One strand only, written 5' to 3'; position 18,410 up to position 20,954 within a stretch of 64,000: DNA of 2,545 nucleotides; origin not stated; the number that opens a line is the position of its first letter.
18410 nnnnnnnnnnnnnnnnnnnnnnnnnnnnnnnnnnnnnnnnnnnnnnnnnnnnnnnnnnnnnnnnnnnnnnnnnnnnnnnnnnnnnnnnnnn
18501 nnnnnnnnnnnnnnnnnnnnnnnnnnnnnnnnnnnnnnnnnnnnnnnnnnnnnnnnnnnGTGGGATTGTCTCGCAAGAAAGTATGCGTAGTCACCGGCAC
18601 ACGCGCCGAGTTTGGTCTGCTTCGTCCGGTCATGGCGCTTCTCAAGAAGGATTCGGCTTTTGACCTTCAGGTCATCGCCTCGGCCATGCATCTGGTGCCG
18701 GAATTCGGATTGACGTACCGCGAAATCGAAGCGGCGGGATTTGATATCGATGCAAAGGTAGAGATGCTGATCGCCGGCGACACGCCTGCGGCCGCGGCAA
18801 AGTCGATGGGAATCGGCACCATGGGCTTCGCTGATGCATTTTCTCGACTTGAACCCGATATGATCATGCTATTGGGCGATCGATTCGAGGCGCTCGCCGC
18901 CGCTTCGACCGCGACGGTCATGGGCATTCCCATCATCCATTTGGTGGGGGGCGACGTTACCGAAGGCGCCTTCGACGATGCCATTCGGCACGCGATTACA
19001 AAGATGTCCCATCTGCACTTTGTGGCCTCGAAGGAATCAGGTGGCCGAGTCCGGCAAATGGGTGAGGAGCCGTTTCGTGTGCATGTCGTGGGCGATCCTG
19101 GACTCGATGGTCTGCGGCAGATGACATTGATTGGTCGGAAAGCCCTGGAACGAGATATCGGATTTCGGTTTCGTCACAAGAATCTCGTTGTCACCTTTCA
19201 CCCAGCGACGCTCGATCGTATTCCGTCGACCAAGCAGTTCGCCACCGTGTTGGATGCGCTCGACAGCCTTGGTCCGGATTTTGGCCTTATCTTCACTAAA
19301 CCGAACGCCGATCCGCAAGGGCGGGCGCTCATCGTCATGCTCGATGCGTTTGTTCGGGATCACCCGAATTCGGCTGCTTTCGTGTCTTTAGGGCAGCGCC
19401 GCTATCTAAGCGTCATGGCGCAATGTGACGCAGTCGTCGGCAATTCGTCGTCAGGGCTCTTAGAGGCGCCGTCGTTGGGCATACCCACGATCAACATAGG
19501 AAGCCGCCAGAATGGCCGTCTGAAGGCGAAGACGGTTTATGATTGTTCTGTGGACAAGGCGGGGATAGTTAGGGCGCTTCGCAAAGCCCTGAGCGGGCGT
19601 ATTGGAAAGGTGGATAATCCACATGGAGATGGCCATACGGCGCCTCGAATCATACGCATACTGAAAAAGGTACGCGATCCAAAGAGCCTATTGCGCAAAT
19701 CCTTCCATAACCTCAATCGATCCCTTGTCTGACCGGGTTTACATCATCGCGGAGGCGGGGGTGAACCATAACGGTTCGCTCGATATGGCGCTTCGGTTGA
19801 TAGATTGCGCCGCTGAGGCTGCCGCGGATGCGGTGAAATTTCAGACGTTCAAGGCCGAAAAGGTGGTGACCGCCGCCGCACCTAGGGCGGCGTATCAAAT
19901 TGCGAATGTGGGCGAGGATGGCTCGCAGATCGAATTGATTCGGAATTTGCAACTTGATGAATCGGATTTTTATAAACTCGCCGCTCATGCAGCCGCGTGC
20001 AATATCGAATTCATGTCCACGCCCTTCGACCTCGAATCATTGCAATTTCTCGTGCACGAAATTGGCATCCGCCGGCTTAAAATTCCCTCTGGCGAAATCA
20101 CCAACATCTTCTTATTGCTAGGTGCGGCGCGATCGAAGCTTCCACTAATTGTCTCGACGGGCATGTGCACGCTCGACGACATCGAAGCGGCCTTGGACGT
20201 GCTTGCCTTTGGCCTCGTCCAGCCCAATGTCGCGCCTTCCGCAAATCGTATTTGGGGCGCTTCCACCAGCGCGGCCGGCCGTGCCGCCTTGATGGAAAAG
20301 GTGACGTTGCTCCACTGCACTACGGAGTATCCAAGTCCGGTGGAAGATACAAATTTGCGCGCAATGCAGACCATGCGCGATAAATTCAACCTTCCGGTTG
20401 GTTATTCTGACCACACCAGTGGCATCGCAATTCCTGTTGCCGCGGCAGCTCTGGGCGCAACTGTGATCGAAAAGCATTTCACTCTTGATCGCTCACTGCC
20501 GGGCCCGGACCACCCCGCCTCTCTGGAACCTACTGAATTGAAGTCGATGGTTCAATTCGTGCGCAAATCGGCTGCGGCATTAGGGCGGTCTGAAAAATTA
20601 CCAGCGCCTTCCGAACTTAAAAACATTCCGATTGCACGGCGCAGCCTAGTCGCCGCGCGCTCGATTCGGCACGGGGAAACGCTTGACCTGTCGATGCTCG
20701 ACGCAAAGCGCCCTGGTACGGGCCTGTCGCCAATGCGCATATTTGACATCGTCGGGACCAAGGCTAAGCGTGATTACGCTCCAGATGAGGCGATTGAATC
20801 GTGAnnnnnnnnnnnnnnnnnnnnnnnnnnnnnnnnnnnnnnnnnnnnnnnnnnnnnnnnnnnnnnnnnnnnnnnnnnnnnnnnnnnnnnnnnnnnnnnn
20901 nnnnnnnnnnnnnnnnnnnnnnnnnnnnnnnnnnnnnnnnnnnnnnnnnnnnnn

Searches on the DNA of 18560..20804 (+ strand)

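Call 83: search_dna_similar(query=window:18560-20804:+, collection=ecoli_genomes, mode=distant, max_evalue=1, max_rows=20)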
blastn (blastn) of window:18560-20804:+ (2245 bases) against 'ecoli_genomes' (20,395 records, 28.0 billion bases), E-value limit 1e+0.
Records with a match: 13; places in all: 13; records where one place covers at least 80% of the query: 0.
Genomes with a match: 13 of 5426; with a place that covers at least 80% of the query: 0. Places per genome that has any: lowest 1, median 1, highest 1. On chromosomes: 13 places; on plasmids: 0.
Best place of each record, by identity: 60-80% 13.
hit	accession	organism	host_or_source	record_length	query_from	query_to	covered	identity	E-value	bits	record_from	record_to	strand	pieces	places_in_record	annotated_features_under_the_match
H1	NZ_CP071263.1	Escherichia coli strain MEI003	Outdoors environment of a veterinary ...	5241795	263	1993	23%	68.1%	2e-7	183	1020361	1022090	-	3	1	neuC: UDP-N-acetylglucosamine 2-epimerase | neuB: N-acetylneuraminate synthase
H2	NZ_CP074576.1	Escherichia coli strain CS18F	Chicken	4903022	263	1993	23%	68.1%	2e-7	183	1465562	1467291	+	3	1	neuC: UDP-N-acetylglucosamine 2-epimerase | neuB: N-acetylneuraminate synthase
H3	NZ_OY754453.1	Escherichia coli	-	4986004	263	1993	23%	68.1%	2e-7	183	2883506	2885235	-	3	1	neuC: UDP-N-acetylglucosamine 2-epimerase | neuB: N-acetylneuraminate synthase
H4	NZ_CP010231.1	Escherichia coli strain S30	not applicable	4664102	263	1993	23%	68.0%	2e-7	179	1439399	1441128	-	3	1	neuC: UDP-N-acetylglucosamine 2-epimerase | neuB: N-acetylneuraminate synthase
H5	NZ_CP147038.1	Escherichia coli strain 21F61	river water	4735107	263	1993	23%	68.0%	2e-7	179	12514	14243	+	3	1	neuC: UDP-N-acetylglucosamine 2-epimerase | neuB: N-acetylneuraminate synthase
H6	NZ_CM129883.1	Escherichia coli strain MB06233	seawater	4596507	263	1993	23%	68.0%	2e-7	179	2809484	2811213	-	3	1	neuC: UDP-N-acetylglucosamine 2-epimerase | neuB: N-acetylneuraminate synthase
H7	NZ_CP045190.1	Escherichia coli strain NT1F31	pig manure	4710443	273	1930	16%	67.5%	9e-6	125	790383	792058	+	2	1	neuC: UDP-N-acetylglucosamine 2-epimerase | neuB: N-acetylneuraminate synthase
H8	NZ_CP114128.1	Escherichia coli strain PE164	pig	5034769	295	443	7%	67.3%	6e-2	50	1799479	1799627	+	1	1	neuC: UDP-N-acetylglucosamine 2-epimerase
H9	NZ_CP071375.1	Escherichia coli strain E105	fish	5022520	295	443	7%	67.3%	6e-2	50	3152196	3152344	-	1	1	neuC: UDP-N-acetylglucosamine 2-epimerase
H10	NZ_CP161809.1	Escherichia coli strain YF-1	manure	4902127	295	443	7%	67.3%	6e-2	50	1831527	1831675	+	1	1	neuC: UDP-N-acetylglucosamine 2-epimerase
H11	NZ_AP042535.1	Escherichia coli strain OkiPb01688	bovine feces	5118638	295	443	7%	67.3%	6e-2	50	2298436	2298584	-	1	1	neuC: UDP-N-acetylglucosamine 2-epimerase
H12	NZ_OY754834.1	Escherichia coli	-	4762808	295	443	7%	67.3%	6e-2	50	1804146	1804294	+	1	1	neuC: UDP-N-acetylglucosamine 2-epimerase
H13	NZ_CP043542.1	Escherichia coli strain F2_81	Sus scrofa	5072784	295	443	7%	67.3%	6e-2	50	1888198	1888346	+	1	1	neuC: UDP-N-acetylglucosamine 2-epimerase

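Call 84: get_annotated_region(hit=H8, flank=9000)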
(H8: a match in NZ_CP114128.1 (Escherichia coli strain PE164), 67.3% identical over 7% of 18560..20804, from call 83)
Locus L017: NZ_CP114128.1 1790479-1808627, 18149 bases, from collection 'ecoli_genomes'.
description: Escherichia coli strain PE164 chromosome, complete genome
organism: Escherichia coli strain PE164 (NCBI taxid 562)
replicon: chromosome; assembly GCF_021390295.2
host: pig; source: diarrhea and blood; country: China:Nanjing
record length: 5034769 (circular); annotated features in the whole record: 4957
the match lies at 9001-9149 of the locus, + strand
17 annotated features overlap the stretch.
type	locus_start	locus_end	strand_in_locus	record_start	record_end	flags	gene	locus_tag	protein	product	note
CDS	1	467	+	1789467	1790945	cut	wzxC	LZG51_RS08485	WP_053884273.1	colanic acid undecaprenyl disphosphate flippase WzxC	-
CDS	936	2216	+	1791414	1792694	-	wcaK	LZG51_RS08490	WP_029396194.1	colanic acid biosynthesis pyruvyl transferase WcaK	-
CDS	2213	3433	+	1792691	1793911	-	wcaL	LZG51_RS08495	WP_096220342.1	colanic acid biosynthesis glycosyltransferase WcaL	-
CDS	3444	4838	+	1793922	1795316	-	wcaM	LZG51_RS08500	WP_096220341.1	colanic acid biosynthesis protein WcaM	-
CDS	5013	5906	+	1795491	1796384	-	galF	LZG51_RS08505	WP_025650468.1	UTP--glucose-1-phosphate uridylyltransferase GalF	-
CDS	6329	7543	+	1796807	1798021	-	-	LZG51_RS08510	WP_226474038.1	UDP-N-acetylglucosamine 4,6-dehydratase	-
CDS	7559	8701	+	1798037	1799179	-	-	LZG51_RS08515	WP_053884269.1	LegC family aminotransferase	-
CDS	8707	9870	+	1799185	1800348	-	neuC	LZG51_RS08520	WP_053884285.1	UDP-N-acetylglucosamine 2-epimerase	-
CDS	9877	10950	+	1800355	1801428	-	neuB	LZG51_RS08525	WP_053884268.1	N-acetylneuraminate synthase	-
CDS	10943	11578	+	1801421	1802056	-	-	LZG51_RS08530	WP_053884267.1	acetyltransferase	-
CDS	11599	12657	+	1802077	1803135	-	-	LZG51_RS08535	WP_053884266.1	nucleotidyltransferase family protein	-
CDS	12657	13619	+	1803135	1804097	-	-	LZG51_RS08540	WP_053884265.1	Gfo/Idh/MocA family protein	-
CDS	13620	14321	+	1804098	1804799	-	-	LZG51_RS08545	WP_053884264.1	cytidylyltransferase domain-containing protein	-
CDS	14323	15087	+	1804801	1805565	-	-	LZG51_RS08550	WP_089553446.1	oxidoreductase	-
CDS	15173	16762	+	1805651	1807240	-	-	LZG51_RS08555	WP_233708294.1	hypothetical protein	-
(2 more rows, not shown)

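Call 85: get_annotated_region(hit=H1, flank=8000)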
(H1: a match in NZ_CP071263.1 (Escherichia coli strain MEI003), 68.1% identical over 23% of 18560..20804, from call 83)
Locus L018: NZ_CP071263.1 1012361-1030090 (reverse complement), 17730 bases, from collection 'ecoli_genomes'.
description: Escherichia coli strain MEI003 chromosome, complete genome
organism: Escherichia coli strain MEI003 (NCBI taxid 562)
replicon: chromosome; assembly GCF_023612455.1
host: -; source: Outdoors environment of a veterinary clinic; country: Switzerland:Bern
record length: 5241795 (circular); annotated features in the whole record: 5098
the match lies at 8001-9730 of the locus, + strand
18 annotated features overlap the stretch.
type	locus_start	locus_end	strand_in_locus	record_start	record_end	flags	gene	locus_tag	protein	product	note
CDS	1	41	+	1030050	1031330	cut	wcaK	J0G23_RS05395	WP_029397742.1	colanic acid biosynthesis pyruvyl transferase WcaK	-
CDS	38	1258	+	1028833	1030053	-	wcaL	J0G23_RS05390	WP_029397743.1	colanic acid biosynthesis glycosyltransferase WcaL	-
CDS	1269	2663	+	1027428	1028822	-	wcaM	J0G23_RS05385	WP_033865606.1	colanic acid biosynthesis protein WcaM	-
CDS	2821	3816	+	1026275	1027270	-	-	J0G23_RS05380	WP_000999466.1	N-acetyl-alpha-D-glucosaminyl-diphospho-ditrans,octacis-undecaprenol 4-epimerase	-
CDS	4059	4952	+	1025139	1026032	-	galF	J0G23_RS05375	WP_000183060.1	UTP--glucose-1-phosphate uridylyltransferase GalF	-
CDS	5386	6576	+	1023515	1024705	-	-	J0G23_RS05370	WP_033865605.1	UDP-N-acetylglucosamine 4,6-dehydratase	-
CDS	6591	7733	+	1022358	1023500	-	-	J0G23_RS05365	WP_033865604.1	LegC family aminotransferase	-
CDS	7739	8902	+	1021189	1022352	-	neuC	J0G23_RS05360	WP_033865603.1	UDP-N-acetylglucosamine 2-epimerase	-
CDS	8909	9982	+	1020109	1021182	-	neuB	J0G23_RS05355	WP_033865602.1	N-acetylneuraminate synthase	-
CDS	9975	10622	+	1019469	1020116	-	-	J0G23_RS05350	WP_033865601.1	acetyltransferase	-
CDS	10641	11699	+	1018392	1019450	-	-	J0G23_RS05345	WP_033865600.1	nucleotidyltransferase family protein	-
CDS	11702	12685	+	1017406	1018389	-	-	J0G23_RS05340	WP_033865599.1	Gfo/Idh/MocA family protein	-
CDS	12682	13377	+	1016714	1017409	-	-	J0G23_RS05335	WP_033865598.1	cytidylyltransferase domain-containing protein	-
CDS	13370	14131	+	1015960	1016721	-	-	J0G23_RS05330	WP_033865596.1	oxidoreductase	-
CDS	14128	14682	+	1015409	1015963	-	-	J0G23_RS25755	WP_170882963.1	acyltransferase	-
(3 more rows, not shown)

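Call 88: search_dna_similar(query=L017:8707-10950:+, collection=ecoli_genomes, mode=distant, max_evalue=0.001, max_rows=60)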
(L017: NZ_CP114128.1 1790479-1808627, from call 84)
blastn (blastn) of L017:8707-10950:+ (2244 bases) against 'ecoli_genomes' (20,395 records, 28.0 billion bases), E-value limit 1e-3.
Records with a match: 448; places in all: 448; records where one place covers at least 80% of the query: 17.
Genomes with a match: 448 of 5426; with a place that covers at least 80% of the query: 17. Places per genome that has any: lowest 1, median 1, highest 1. On chromosomes: 448 places; on plasmids: 0.
Best place of each record, by identity: >=99% 10; 80-90% 48; 60-80% 390.
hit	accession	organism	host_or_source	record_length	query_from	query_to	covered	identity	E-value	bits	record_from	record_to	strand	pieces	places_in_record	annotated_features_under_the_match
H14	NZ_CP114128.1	Escherichia coli strain PE164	pig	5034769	1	2244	100%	100.0%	0e+0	4048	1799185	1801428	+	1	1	neuC: UDP-N-acetylglucosamine 2-epimerase | neuB: N-acetylneuraminate synthase | acetyltransferase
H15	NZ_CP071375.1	Escherichia coli strain E105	fish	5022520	1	2244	100%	100.0%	0e+0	4048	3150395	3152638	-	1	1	neuC: UDP-N-acetylglucosamine 2-epimerase | neuB: N-acetylneuraminate synthase | acetyltransferase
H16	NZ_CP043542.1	Escherichia coli strain F2_81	Sus scrofa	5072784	1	2244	100%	100.0%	0e+0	4048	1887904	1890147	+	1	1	neuC: UDP-N-acetylglucosamine 2-epimerase | neuB: N-acetylneuraminate synthase | acetyltransferase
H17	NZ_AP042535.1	Escherichia coli strain OkiPb01688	bovine feces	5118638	1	2244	100%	99.9%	0e+0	4039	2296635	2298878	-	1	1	neuC: UDP-N-acetylglucosamine 2-epimerase | neuB: N-acetylneuraminate synthase | acetyltransferase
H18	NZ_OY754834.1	Escherichia coli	-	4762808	1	2244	100%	99.9%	0e+0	4039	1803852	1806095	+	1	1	neuC: UDP-N-acetylglucosamine 2-epimerase | neuB: N-acetylneuraminate synthase | acetyltransferase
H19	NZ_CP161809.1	Escherichia coli strain YF-1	manure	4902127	1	2244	100%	99.8%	0e+0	4030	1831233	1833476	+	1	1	neuC: UDP-N-acetylglucosamine 2-epimerase | neuB: N-acetylneuraminate synthase | acetyltransferase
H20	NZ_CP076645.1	Escherichia coli strain MSI001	Mus musculus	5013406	1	2244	100%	99.8%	0e+0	4025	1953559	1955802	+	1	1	neuC: UDP-N-acetylglucosamine 2-epimerase | neuB: N-acetylneuraminate synthase | acetyltransferase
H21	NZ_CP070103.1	Escherichia coli strain FDAARGOS_1277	Homo sapiens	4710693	1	2244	100%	99.8%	0e+0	4025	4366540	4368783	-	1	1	neuC: UDP-N-acetylglucosamine 2-epimerase | neuB: N-acetylneuraminate synthase | acetyltransferase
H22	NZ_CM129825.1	Escherichia coli strain CREC_5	Homo sapiens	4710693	1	2244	100%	99.8%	0e+0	4025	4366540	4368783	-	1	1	neuC: UDP-N-acetylglucosamine 2-epimerase | neuB: N-acetylneuraminate synthase | acetyltransferase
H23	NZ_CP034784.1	Escherichia coli strain ECZP248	feces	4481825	1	2244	100%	99.7%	0e+0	4020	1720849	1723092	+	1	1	neuC: UDP-N-acetylglucosamine 2-epimerase | neuB: N-acetylneuraminate synthase | acetyltransferase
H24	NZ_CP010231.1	Escherichia coli strain S30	not applicable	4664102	8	2242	100%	73.3%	0e+0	1330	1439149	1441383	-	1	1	neuC: UDP-N-acetylglucosamine 2-epimerase | neuB: N-acetylneuraminate synthase | acetyltransferase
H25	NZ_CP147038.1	Escherichia coli strain 21F61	river water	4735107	8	2242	100%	73.3%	0e+0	1330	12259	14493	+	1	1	neuC: UDP-N-acetylglucosamine 2-epimerase | neuB: N-acetylneuraminate synthase | acetyltransferase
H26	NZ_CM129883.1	Escherichia coli strain MB06233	seawater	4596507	8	2242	100%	73.2%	0e+0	1325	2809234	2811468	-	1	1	neuC: UDP-N-acetylglucosamine 2-epimerase | neuB: N-acetylneuraminate synthase | acetyltransferase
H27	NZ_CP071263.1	Escherichia coli strain MEI003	Outdoors environment of a veterinary ...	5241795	8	2242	100%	73.1%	0e+0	1312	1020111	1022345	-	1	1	neuC: UDP-N-acetylglucosamine 2-epimerase | neuB: N-acetylneuraminate synthase | acetyltransferase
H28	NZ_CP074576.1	Escherichia coli strain CS18F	Chicken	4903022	8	2242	100%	73.1%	0e+0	1312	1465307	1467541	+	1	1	neuC: UDP-N-acetylglucosamine 2-epimerase | neuB: N-acetylneuraminate synthase | acetyltransferase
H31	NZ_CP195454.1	Escherichia coli strain 22AR0750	Homo sapiens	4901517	1840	1979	6%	70.7%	2e-7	69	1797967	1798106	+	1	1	neuB: N-acetylneuraminate synthase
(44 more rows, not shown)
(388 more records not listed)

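Call 89: get_annotated_region(hit=H31, flank=9000)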
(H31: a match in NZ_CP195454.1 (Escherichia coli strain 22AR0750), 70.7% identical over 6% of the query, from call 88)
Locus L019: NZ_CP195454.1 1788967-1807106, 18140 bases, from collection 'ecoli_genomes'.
description: Escherichia coli strain 22AR0750 chromosome, complete genome
organism: Escherichia coli strain 22AR0750 (NCBI taxid 562)
replicon: chromosome; assembly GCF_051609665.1
host: Homo sapiens; source: Screen: rectum; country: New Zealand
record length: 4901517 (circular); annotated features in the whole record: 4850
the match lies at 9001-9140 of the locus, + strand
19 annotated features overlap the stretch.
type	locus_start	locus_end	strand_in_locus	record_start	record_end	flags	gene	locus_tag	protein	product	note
CDS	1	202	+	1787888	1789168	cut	wcaK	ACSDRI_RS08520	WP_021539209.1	colanic acid biosynthesis pyruvyl transferase WcaK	-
CDS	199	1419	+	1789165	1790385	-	wcaL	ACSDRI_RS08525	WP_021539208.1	colanic acid biosynthesis glycosyltransferase WcaL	-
CDS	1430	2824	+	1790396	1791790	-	wcaM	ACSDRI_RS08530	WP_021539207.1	colanic acid biosynthesis protein WcaM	-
CDS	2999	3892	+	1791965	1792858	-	galF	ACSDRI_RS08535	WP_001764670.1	UTP--glucose-1-phosphate uridylyltransferase GalF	-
CDS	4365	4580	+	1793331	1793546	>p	-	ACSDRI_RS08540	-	transposase family protein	internal stop; incomplete; partial in the middle of a contig; missing C-terminus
CDS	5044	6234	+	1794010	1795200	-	-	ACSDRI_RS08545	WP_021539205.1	UDP-N-acetylglucosamine 4,6-dehydratase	-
CDS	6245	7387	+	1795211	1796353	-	-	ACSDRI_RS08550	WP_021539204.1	LegC family aminotransferase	-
CDS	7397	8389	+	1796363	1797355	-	-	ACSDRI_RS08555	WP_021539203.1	peptidoglycan bridge formation glycyltransferase FemA/FemB family protein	-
CDS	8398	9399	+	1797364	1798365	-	neuB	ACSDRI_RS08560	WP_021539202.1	N-acetylneuraminate synthase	-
CDS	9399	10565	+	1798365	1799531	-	neuC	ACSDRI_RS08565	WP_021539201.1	UDP-N-acetylglucosamine 2-epimerase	-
CDS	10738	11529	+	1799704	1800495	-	-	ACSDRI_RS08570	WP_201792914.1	hypothetical protein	-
CDS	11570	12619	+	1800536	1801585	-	-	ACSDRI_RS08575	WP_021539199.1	nucleotidyltransferase family protein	-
CDS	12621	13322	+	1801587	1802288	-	-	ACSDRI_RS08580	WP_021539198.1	acylneuraminate cytidylyltransferase family protein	-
CDS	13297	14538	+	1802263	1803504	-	wzx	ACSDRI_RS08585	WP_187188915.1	O161 family O-antigen flippase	-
CDS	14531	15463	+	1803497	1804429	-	-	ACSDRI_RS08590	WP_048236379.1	hypothetical protein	-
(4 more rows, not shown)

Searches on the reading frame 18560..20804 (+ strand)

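Call 91: search_protein_families(library=pfam, proteins=[L019:7397-8386:+, L019:10738-11526:+], max_evalue=0.01)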
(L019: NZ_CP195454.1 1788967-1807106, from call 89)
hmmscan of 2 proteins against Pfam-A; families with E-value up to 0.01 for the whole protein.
L019:7397-8386:+ (330 aa): 2 families
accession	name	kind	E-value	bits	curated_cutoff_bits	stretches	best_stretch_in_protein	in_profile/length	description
PF02388.22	FemAB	-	3.9e-08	33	24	1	209-289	300-381/406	FemAB family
PF13480.13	Acetyltransf_6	-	2.9e-05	24.7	22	1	165-271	27-138/143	Acetyltransferase (GNAT) domain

L019:10738-11526:+ (263 aa): 0 families
